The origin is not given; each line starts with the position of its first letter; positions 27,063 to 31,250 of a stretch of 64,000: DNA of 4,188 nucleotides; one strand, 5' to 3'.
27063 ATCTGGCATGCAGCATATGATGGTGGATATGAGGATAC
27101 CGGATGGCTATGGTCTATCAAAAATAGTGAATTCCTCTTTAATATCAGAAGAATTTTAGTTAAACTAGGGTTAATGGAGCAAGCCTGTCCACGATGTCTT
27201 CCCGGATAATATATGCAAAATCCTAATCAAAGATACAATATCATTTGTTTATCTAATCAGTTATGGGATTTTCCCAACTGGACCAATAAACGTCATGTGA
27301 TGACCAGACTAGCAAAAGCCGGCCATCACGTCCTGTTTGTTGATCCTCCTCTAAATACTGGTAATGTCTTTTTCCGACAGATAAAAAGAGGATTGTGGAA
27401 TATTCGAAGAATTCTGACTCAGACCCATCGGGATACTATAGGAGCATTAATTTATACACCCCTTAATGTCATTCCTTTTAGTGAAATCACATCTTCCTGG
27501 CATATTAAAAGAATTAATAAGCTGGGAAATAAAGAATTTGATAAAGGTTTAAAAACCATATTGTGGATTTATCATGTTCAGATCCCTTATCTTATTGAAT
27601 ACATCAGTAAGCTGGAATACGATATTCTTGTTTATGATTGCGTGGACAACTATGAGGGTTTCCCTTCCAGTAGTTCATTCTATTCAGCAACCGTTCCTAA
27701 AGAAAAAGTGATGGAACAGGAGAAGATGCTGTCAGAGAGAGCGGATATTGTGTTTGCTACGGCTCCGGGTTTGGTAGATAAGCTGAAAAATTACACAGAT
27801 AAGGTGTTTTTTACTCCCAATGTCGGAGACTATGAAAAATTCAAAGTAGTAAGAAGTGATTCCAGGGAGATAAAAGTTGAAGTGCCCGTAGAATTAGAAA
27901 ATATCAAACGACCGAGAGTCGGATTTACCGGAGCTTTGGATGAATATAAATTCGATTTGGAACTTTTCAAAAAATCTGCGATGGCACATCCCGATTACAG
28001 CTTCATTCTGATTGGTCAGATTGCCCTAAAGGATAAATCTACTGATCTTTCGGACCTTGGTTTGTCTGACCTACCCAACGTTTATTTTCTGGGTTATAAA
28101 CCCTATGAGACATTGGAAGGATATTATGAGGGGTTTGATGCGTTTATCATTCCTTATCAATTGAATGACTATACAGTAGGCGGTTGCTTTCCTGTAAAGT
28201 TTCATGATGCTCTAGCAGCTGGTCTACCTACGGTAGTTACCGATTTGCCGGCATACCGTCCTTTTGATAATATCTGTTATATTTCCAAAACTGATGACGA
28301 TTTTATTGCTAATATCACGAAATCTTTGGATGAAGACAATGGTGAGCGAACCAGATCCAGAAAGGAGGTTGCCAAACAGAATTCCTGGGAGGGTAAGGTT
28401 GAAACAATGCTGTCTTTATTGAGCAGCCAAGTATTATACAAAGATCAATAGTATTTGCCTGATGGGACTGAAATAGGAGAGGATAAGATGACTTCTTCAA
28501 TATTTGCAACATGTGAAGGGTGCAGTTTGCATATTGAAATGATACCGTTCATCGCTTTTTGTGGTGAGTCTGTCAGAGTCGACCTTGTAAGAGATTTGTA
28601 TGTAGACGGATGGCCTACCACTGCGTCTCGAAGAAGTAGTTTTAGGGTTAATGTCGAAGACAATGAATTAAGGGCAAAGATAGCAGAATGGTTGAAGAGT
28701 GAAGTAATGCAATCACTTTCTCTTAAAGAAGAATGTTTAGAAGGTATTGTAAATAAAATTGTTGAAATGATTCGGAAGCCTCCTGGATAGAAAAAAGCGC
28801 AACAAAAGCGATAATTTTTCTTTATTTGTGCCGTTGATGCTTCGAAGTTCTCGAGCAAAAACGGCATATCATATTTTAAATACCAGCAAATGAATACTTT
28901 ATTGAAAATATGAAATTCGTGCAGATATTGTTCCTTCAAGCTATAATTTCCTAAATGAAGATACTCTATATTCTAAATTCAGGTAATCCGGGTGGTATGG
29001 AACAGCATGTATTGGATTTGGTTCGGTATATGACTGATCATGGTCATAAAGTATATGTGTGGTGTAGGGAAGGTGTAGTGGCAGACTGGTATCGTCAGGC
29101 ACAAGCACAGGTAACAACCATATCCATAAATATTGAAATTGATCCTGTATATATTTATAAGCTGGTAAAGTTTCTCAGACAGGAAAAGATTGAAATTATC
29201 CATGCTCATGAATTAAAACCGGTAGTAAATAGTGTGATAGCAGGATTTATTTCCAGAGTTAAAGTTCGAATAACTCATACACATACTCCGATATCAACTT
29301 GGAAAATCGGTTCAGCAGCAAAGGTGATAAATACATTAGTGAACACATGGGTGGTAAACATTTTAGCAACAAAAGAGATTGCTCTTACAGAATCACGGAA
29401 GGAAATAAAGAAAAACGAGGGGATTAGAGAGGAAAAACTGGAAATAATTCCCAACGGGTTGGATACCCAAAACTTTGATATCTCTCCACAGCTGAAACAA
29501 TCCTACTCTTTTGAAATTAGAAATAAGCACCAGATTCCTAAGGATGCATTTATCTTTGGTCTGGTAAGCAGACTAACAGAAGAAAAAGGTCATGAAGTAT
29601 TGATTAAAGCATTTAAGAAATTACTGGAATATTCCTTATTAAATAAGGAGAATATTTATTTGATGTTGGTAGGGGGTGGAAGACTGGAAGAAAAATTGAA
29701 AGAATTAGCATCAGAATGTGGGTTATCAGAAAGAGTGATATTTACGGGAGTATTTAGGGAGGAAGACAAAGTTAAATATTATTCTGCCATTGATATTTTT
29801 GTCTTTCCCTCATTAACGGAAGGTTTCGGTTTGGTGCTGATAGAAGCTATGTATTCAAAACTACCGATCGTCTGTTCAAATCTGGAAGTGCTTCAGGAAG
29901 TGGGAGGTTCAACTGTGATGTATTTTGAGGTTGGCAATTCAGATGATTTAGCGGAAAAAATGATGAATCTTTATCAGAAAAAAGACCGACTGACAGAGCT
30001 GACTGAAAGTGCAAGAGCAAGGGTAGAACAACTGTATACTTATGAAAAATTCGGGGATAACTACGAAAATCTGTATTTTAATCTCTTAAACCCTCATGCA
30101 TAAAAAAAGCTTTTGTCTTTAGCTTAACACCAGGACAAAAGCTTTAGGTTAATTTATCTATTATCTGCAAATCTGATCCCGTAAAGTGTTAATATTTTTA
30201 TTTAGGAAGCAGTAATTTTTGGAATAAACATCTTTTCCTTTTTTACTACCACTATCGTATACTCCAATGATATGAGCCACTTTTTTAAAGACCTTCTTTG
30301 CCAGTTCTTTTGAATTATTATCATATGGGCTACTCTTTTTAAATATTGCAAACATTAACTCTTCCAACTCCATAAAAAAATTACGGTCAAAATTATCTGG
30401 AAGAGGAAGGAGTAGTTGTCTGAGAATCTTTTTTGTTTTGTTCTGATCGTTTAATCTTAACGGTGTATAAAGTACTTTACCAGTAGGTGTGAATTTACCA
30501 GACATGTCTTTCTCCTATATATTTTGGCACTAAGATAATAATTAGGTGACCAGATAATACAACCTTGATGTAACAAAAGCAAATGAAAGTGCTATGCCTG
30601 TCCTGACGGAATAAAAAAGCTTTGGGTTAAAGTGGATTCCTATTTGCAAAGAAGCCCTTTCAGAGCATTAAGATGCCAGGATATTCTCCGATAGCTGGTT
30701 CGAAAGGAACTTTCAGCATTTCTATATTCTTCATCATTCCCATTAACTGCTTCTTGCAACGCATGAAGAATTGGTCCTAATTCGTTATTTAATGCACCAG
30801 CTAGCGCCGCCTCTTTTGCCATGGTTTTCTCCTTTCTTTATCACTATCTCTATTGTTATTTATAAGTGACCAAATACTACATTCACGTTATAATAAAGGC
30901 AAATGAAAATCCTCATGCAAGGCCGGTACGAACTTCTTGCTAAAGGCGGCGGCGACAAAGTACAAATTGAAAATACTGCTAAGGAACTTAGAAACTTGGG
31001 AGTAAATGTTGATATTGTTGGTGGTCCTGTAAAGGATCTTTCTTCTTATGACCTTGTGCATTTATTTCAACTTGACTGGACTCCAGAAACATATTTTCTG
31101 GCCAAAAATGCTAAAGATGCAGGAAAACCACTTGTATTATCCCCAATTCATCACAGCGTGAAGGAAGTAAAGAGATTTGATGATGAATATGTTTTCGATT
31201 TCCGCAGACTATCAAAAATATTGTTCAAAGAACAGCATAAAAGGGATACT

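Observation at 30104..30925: Tandemly duplicated intergenic module carrying two divergent small genes with conserved termini and a decayed copy of a GT4 promoter/5' end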

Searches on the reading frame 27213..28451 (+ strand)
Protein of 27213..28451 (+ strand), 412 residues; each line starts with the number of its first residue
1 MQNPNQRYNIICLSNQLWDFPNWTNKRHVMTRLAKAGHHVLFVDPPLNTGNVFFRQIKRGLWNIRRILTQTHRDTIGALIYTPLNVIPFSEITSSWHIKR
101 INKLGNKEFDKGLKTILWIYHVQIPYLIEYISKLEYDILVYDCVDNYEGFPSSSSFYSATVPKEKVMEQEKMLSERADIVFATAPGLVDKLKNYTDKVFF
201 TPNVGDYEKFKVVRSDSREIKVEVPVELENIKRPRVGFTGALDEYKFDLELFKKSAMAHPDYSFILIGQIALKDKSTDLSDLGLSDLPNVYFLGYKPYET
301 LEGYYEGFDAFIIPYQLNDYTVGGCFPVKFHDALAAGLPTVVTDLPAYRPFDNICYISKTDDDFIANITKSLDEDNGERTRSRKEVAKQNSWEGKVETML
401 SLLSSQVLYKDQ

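Call 3: search_protein_families(library=pfam, proteins=[window:27213-28451:+], max_evalue=1)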
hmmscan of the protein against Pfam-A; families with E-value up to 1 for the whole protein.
window:27213-28451:+ (412 aa): 2 families
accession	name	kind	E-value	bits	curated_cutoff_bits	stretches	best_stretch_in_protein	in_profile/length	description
PF13692.12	Glyco_trans_1_4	-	2.6e-10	41.1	27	1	234-357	2-124/142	Glycosyl transferases group 1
PF00534.26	Glycos_transf_1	-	1.1e-08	35.3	26.4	1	237-349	19-128/172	Glycosyl transferases group 1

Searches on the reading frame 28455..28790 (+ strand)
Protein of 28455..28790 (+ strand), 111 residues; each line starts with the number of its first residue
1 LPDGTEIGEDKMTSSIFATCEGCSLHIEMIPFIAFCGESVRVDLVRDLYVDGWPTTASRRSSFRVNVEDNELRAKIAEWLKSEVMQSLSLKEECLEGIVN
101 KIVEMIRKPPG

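Call 39: search_protein_families(library=phrogs, proteins=[window:28455-28790:+], max_evalue=1)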
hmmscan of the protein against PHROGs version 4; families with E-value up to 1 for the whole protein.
window:28455-28790:+ (111 aa): 2 families
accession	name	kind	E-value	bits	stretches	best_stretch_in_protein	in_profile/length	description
phrog_33799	-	moron, auxiliary metabolic gene and host takeover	0.035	14.2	1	16-104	84-169/285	membrane protein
phrog_5408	-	unknown function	0.14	13.2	1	64-103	13-51/70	-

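Call 40: search_protein_families(library=padloc, proteins=[window:28455-28790:+], max_evalue=1)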
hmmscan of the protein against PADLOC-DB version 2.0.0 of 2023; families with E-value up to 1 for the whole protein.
window:28455-28790:+ (111 aa): 0 families

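Call 41: search_protein_families(library=ncbifam, proteins=[window:28455-28790:+], max_evalue=1)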
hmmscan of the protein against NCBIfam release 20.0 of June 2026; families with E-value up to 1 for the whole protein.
window:28455-28790:+ (111 aa): 0 families

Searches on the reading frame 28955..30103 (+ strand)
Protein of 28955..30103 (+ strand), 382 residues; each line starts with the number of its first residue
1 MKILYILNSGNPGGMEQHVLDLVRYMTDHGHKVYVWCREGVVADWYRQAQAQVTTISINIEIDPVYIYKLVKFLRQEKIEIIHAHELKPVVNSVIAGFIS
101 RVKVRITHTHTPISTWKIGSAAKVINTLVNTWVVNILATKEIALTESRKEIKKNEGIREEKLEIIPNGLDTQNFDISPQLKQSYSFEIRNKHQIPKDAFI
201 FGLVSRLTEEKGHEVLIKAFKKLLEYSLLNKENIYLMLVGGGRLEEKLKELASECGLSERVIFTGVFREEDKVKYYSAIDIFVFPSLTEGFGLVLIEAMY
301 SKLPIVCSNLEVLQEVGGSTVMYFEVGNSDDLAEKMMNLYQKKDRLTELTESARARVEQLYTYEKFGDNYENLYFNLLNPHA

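Call 3: search_protein_families(library=pfam, proteins=[window:28955-30103:+], max_evalue=1)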
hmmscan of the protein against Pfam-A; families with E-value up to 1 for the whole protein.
window:28955-30103:+ (382 aa): 8 families
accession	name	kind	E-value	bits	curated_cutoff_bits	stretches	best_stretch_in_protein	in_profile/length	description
PF00534.26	Glycos_transf_1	-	6e-39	133.8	26.4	1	187-355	4-171/172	Glycosyl transferases group 1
PF13692.12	Glyco_trans_1_4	-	8.4e-31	107.6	27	1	200-341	3-141/142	Glycosyl transferases group 1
PF13439.12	Glyco_transf_4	-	1.4e-19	71.2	28.5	1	12-172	1-169/170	Glycosyltransferase Family 4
PF13579.12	Glyco_trans_4_4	-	4.5e-09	37.3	29.7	1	13-168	1-158/158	Glycosyl transferase 4-like domain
PF20706.3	GT4-conflict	-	5e-07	29.5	26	1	196-309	195-312/385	Family 4 Glycosyltransferase in conflict systems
PF13477.12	Glyco_trans_4_2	-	9.3e-07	29.5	23.4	1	2-93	1-89/139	Glycosyl transferase 4-like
PF13524.12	Glyco_trans_1_2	-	0.012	15.9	25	1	271-365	39-137/144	Glycosyl transferase-like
PF04433.23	SWIRM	-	0.036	14.7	28.6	1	27-76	22-78/84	SWIRM domain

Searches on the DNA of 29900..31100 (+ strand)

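Call 42: search_rna_families(source=window, start=29900, end=31100, threshold=evalue, max_evalue=1)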
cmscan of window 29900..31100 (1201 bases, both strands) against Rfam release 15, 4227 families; matches with E-value up to 1: 0.
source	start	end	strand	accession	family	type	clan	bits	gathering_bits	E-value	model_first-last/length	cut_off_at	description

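Call 60: search_dna_similar(query=window:30104-30902:+, collection=phages, mode=distant, max_evalue=0.01)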
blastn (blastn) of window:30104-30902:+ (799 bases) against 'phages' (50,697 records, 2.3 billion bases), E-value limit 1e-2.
No match.

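Call 61: search_dna_similar(query=window:30104-30902:+, collection=plasmids, mode=distant, max_evalue=0.01)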
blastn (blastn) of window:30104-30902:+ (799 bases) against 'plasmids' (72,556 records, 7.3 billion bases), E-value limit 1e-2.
No match.

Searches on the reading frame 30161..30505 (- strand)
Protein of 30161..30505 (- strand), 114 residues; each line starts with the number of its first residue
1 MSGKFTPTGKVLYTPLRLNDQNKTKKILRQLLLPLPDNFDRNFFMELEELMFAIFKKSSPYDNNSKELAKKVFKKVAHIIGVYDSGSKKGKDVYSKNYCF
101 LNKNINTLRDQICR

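Call 3: search_protein_families(library=pfam, proteins=[window:30161-30505:-], max_evalue=1)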
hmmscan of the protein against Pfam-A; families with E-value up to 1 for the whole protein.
window:30161-30505:- (114 aa): 1 family
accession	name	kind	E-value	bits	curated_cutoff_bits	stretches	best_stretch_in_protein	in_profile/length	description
PF18958.6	DUF5700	-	0.033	14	25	1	44-83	207-246/283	Putative zinc dependent peptidase (DUF5700)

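Call 11: find_encoding_contigs(protein=window:30161-30505:-, flank=6000)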
Protein window:30161-30505:- (114 aa): 3 contigs read that carry it; 2 places shown.
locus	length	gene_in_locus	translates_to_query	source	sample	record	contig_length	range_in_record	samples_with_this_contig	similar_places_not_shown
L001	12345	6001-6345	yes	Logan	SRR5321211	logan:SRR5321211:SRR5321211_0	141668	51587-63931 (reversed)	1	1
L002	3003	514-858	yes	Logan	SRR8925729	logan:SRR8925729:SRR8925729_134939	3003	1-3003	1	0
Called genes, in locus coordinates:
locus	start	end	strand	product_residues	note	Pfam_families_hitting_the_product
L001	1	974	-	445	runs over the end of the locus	PF01336:tRNA_anti-codon, PF00152:tRNA-synt_2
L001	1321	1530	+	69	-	PF04070:DUF378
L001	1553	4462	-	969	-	PF04932:Wzy_C, PF02366:PMT, PF13231:PMT_2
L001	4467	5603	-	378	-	PF00534:Glycos_transf_1, PF13692:Glyco_trans_1_4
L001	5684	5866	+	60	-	-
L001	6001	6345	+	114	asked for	-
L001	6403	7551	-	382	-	PF13439:Glyco_transf_4, PF13477:Glyco_trans_4_2 (weak), PF13579:Glyco_trans_4_4, PF20706:GT4-conflict (weak), PF00534:Glycos_transf_1, PF13692:Glyco_trans_1_4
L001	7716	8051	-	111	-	-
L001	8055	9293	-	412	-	PF00534:Glycos_transf_1, PF13692:Glyco_trans_1_4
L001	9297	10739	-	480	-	-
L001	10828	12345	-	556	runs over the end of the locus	PF19830:DUF6311 (weak)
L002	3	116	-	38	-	?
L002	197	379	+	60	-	-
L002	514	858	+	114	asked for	-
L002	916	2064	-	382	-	PF13439:Glyco_transf_4, PF13477:Glyco_trans_4_2 (weak), PF13579:Glyco_trans_4_4, PF20706:GT4-conflict (weak), PF00534:Glycos_transf_1, PF13692:Glyco_trans_1_4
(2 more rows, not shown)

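Call 13: find_homologous_proteins(query=window:30161-30505:-, max_evalue=0.01)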
Query window:30161-30505:- (114 aa): 1 proteins with E <= 0.01 among 8 candidates.
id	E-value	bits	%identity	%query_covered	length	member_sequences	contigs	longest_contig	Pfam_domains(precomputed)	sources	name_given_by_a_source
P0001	9.6e-70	250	100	100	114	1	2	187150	-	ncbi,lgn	-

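Call 19: search_protein_representatives(protein=window:30161-30505:-)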
Query: 114 residues. Proteins with E-value up to 0.001 (for the whole library): 2; up to 1e-10: 1; up to 1e-30: 1. The best 2 are listed.
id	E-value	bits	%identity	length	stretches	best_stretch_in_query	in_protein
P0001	3.1e-70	249.7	100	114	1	1-114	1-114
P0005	1.1e-04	38.7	29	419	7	64-101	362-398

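Call 31: predict_structure(protein=window:30161-30505:-)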
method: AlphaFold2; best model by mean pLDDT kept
length: 114 residues; sequences in the alignment: 1
mean_pLDDT: 54.4   pTM: 0.37
mean pLDDT of the five models: 54.4, 49.8, 46.9, 44.0, 43.4
residues with pLDDT >= 90: 0; 70-90: 0; 50-70: 75; < 50: 39
segments of 3 or more residues with pLDDT < 50: 1-18, 20-25, 27-36, 58-61
pLDDT, mean of each block of 10 residues (from residue 1): 32 37 48 49 62 56 63 66 59 63 63 54
secondary structure, 60 per line:
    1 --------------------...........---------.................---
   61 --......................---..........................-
elements in order: H21-31 H41-57 H63-84 H88-113

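Call 39: search_protein_families(library=phrogs, proteins=[window:30161-30505:-], max_evalue=1)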
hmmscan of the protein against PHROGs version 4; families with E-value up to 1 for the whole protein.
window:30161-30505:- (114 aa): 1 family
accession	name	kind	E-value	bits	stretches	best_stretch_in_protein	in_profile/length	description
phrog_435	-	lysis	0.027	14.4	1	61-94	206-240/556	endolysin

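Call 40: search_protein_families(library=padloc, proteins=[window:30161-30505:-], max_evalue=1)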
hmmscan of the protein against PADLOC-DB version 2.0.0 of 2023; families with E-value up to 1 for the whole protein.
window:30161-30505:- (114 aa): 0 families

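Call 41: search_protein_families(library=ncbifam, proteins=[window:30161-30505:-], max_evalue=1)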
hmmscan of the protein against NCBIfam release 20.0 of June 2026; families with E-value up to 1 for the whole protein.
window:30161-30505:- (114 aa): 0 families

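Call 58: find_related_loci(query=window:30161-30505:-, collection=viral_contigs, flank=3000)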
Query window:30161-30505:- (114 aa) in viral_contigs; peptide patterns used: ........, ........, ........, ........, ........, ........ (x = any residue, [..] = any of these).
8 stretches matched a pattern, but none encodes a relative of the query by tblastn (E <= 1e-3).
